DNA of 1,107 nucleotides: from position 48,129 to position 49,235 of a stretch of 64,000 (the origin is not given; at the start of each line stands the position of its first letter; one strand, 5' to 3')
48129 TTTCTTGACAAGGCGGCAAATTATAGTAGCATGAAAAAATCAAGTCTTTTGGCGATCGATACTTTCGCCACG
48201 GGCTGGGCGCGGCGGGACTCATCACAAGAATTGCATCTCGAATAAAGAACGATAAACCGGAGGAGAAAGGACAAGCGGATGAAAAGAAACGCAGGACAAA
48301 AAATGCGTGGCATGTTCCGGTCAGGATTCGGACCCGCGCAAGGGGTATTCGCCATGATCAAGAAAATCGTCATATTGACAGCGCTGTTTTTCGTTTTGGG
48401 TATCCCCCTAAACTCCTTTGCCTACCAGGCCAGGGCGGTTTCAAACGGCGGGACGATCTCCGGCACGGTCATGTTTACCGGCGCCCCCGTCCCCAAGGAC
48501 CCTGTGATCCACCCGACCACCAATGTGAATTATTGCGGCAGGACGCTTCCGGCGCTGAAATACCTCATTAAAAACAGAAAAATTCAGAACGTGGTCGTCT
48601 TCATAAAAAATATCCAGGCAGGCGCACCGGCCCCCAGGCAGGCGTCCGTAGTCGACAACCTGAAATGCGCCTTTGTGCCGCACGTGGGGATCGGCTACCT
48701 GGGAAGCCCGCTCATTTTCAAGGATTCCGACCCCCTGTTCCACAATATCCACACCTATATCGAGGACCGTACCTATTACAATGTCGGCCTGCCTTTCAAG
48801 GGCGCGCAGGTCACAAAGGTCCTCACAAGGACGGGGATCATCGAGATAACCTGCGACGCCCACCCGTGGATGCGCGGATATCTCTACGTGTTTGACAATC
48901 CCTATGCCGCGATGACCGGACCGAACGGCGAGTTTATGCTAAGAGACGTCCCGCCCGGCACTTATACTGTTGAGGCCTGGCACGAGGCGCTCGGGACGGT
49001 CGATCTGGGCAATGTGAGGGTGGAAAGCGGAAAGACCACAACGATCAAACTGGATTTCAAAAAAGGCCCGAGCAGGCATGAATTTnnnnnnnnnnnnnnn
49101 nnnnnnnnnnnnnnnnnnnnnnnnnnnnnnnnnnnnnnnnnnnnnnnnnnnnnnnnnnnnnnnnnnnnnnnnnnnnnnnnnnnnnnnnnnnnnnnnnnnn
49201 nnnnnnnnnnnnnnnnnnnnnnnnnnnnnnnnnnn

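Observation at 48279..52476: Compact cupredoxin + Cyc2-like porin-cytochrome + bd-like oxidase/cytochrome c module: candidate extracellular metal-oxidation (electron uptake) chain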

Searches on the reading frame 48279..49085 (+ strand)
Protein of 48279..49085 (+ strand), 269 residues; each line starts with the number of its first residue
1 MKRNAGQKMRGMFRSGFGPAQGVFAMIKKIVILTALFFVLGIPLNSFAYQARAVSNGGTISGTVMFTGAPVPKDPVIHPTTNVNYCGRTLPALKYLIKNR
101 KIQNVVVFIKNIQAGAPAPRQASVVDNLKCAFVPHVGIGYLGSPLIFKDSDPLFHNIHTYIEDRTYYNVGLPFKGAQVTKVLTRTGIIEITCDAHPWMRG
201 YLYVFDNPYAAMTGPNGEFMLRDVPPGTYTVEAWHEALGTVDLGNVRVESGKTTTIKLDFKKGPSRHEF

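Call 6: search_protein_families(library=pfam, proteins=[window:48279-49085:+], max_evalue=0.1)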
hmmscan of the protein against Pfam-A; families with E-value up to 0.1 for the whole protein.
window:48279-49085:+ (269 aa): 5 families
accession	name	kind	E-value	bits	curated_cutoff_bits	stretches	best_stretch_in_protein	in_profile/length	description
PF13620.12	CarboxypepD_reg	-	2e-08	34.9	32.3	1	209-258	30-79/82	Carboxypeptidase regulatory-like domain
PF14686.12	fn3_3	-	1.1e-05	25.5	24.4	1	209-255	27-74/75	Polysaccharide lyase family 4, domain II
PF09430.16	EMC7_beta-sandw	-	0.0067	17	26.6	1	208-236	20-48/122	ER membrane protein complex subunit 7, beta-sandwich domain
PF11008.14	DUF2846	-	0.02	15.4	34.3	1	215-263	37-83/92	Protein of unknown function (DUF2846)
PF13715.12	CarbopepD_reg_2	-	0.055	13.9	32.2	0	210-234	27-51/88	CarboxypepD_reg-like domain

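Call 7: search_protein_families(library=ncbifam, proteins=[window:48279-49085:+], max_evalue=0.1)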
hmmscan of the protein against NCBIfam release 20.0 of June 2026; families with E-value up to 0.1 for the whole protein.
window:48279-49085:+ (269 aa): 0 families

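Call 10: search_solved_structures(query=window:48279-49085:+, max_evalue=1, show_alignments=2)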
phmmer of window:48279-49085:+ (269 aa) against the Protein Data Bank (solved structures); distinct sequences matched with E-value up to 1: 5.
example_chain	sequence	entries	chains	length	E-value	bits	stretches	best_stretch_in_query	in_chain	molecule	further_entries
4u3s_B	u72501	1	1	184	0.047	16.2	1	204-253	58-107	Cellulosomal scaffoldin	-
4wi0_B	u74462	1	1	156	0.054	16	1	206-253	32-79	Cellulosomal scaffoldin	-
1ylo_A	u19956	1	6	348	0.26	13.8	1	41-100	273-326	hypothetical protein SF2450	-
5u7n_A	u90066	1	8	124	0.57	12.6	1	141-204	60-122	Cytochrome c oxidase subunit 2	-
1sf3_A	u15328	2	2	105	0.61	12.5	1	121-203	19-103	Amicyanin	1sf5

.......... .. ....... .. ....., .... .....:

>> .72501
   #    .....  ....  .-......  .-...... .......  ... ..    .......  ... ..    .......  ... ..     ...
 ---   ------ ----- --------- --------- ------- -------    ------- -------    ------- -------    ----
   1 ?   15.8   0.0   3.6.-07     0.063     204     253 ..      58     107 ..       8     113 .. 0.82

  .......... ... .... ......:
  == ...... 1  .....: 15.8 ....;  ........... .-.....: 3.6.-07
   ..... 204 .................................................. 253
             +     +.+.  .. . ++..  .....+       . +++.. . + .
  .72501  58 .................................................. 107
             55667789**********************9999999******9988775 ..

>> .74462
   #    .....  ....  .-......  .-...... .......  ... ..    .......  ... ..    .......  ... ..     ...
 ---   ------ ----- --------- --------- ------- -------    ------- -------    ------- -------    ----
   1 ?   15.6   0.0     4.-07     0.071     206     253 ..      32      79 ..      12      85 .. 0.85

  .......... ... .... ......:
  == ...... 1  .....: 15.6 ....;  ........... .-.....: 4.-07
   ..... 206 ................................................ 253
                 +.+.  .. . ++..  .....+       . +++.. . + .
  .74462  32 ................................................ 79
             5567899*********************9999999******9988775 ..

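Call 46: find_homologous_proteins(query=window:48354-49085:+, max_evalue=0.001)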
Query window:48354-49085:+ (244 aa): 452 proteins with E <= 0.001 among 875 candidates; the best 120 are listed.
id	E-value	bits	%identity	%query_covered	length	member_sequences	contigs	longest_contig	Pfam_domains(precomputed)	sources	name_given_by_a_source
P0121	4.1e-164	562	100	100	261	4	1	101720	PF14686.13,PF13620.13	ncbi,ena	-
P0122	3.2e-137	474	80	100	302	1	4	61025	PF14686.13,PF13620.13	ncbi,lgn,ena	-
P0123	1.3e-128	446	76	100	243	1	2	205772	PF14686.13,PF13620.13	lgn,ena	-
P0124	4.2e-125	434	75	100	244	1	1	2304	PF14686.13,PF13620.13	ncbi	-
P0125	9.2e-125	433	78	98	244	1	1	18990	PF13620.13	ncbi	-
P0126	1.5e-123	429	74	100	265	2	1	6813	PF13620.13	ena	-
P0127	1.4e-119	416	73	100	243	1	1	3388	PF14686.13,PF13620.13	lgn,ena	-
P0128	6.1e-119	414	71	99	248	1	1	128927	PF14686.13,PF13620.13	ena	-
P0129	6.3e-112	391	68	98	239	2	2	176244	PF14686.13,PF13620.13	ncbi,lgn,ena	-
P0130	5.4e-107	375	67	98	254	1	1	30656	PF14686.13,PF13620.13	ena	-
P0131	2.4e-106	373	64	99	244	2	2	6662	PF14686.13,PF13620.13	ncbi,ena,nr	ncbi:MAG: carboxypeptidase regulatory-like domain-containing protein [Nitrospiraceae bacterium]|nr:c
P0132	4.9e-105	368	71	88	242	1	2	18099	PF14686.13,PF13620.13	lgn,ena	-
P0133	1.7e-102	360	65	96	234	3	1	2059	PF14686.13,PF13620.13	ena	-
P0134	1.0e-97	344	61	96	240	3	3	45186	PF13620.13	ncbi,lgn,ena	-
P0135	2.8e-89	317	59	90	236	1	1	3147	PF14686.13,PF13620.13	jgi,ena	-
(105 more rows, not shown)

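Call 54: predict_structure(alignment_id=A2)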
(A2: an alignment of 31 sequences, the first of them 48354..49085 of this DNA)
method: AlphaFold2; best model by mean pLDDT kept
length: 244 residues; sequences in the alignment: 31
mean_pLDDT: 91.5   pTM: 0.84
mean pLDDT of the five models: 91.5, 91.4, 91.1, 90.9, 90.2
residues with pLDDT >= 90: 209; 70-90: 13; 50-70: 15; < 50: 7
segments of 3 or more residues with pLDDT < 50: 240-244
pLDDT, mean of each block of 10 residues (from residue 1): 71 58 83 97 93 92 93 96 96 96 96 98 97 97 98 98 96 96 97 98 98 96 98 81 33
secondary structure, 60 per line:
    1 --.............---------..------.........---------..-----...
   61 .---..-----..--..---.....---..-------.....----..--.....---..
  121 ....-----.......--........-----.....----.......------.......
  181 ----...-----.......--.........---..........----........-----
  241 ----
elements in order: H3-15 E33-41 H58-61 E81-85 E98-102 E111-115 E119-124 E130-136 E139-146 E152-156 E161-167 E174-180 E185-187 E193-199 E202-210 E214-223 E228-235

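Call 58: fold_search(model_id=the predicted structure, library=pdb)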
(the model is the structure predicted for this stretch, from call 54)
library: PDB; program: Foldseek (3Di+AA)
matches with E <= 10: 1462; with E <= 0.001: 112
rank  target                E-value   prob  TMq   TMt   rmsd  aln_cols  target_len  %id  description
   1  1id2_A                9.1e-07  1.00  0.31  0.68   8.5       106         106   17  CRYSTAL STRUCTURE OF AMICYANIN FROM PARACOCCUS VERSUTUS (THIOBACILLUS VERSUTUS) (released 2001-04-11)
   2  1sfd_A                1.4e-06  1.00  0.31  0.68   3.8        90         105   21  oxidized form of amicyanin mutant P94F (released 2004-07-27)
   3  6hbe_C                1.4e-06  1.00  0.30  0.18   7.4       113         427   19  Cu-containing nitrite reductase (NirK) from Thermus scotoductus SA-01 (released 2019-01-23)
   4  4p5r                  1.6e-06  1.00  0.32  0.69   3.5        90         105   21  Structure of oxidized W45Y mutant of amicyanin (released 2014-04-23)
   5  6hbe_A                1.6e-06  1.00  0.31  0.19   7.3       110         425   20  Cu-containing nitrite reductase (NirK) from Thermus scotoductus SA-01 (released 2019-01-23)
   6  2gb2                  1.7e-06  1.00  0.31  0.69   2.1        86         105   22  The P52G mutant of amicyanin in the Cu(II) state. (released 2006-08-01)
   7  2idq                  1.9e-06  1.00  0.31  0.69   3.7        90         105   20  Structure of M98A mutant of amicyanin, Cu(II) (released 2007-03-13)
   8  1sf3                  1.9e-06  1.00  0.31  0.69   3.8        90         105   22  Structure of the reduced form of the P94A mutant of amicyanin (released 2004-07-27)
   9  5fc9_A                4.7e-06  1.00  0.30  0.72   3.1        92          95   18  Novel Purple Cupredoxin from Nitrosopumilus maritimus (released 2016-05-11)
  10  2ux6                  5.3e-06  1.00  0.29  0.54   3.6        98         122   24  Pseudoazurin with engineered amicyanin ligand loop, oxidized form, pH 7.5 (released 2007-08-21)
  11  1aaj                  6.2e-06  1.00  0.31  0.69   3.7        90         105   21  CRYSTAL STRUCTURE ANALYSIS OF AMICYANIN AND APOAMICYANIN FROM PARACOCCUS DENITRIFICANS AT 2.0 ANGSTROMS AND 1.8 ANGSTROM (released 1993-10-31)
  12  2qdv                  8.3e-06  1.00  0.32  0.69   3.5        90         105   21  Structure of the Cu(II) form of the M51A mutant of amicyanin (released 2007-12-11)
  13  3ply_A                1.2e-05  1.00  0.31  0.68   2.2        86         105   21  Structure of Oxidized P96G Mutant of Amicyanin (released 2011-02-09)
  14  1iuz                  1.2e-05  1.00  0.30  0.70   2.6        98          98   23  PLASTOCYANIN (released 1997-08-20)
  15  3rym_A                1.2e-05  1.00  0.30  0.64   4.3        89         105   20  Structure of Oxidized M98K mutant of Amicyanin (released 2011-11-23)
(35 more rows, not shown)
